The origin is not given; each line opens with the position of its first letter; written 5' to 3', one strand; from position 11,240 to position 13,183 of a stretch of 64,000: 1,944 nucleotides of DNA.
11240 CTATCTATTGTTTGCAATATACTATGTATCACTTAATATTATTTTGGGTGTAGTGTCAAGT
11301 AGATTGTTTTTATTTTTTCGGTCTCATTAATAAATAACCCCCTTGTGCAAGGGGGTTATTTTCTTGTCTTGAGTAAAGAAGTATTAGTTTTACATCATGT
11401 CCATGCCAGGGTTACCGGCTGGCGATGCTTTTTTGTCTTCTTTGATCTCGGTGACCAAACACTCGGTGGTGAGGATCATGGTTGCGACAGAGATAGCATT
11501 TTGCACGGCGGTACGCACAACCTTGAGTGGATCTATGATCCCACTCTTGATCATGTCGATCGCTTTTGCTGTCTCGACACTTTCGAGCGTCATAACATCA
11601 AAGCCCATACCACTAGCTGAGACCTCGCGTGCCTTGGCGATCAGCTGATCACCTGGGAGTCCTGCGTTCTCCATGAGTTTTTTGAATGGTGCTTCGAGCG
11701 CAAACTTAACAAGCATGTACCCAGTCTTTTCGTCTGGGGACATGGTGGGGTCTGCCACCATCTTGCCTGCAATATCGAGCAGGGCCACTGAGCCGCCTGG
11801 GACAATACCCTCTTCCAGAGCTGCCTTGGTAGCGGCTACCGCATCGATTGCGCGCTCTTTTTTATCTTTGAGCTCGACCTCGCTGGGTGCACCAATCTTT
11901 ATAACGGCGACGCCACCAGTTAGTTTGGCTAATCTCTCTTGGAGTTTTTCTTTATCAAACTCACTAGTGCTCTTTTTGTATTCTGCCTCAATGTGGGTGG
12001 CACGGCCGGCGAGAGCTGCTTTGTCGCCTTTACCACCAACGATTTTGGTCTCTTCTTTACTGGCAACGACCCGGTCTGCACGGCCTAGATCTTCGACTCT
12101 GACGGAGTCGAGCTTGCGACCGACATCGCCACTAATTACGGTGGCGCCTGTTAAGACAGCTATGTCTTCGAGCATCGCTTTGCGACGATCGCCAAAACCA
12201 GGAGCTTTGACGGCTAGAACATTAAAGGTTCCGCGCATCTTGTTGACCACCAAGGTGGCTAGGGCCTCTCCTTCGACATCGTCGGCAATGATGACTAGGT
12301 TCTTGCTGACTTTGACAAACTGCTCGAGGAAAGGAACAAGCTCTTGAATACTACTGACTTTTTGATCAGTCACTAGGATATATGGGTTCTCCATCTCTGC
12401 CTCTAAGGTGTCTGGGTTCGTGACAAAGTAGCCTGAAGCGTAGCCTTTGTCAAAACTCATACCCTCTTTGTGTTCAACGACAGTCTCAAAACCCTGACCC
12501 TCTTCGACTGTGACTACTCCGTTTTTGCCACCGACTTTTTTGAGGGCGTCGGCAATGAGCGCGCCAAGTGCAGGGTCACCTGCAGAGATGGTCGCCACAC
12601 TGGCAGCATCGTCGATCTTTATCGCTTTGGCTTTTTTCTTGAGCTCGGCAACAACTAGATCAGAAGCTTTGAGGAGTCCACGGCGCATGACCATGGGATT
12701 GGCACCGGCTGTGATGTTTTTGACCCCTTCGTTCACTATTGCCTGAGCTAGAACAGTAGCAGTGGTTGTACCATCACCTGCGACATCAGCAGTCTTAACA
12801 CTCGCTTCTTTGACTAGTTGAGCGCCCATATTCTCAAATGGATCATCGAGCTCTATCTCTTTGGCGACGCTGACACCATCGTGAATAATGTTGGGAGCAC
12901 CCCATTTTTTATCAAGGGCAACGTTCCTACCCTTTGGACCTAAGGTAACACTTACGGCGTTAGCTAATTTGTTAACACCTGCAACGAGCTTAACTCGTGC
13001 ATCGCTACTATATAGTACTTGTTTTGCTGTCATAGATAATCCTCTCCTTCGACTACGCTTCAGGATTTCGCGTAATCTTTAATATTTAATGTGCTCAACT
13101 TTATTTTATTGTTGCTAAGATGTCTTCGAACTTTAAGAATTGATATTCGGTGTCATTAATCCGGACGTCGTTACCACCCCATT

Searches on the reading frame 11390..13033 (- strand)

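Call 15: search_protein_families(library=pfam, proteins=[window:11390-13033:-], max_evalue=0.001)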
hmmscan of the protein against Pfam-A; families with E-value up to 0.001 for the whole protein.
window:11390-13033:- (547 aa): 1 family
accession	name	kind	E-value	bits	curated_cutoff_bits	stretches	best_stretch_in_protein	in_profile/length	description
PF00118.29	Cpn60_TCP1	-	1.1e-60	206.2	34.3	1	23-529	1-488/490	TCP-1/cpn60 chaperonin family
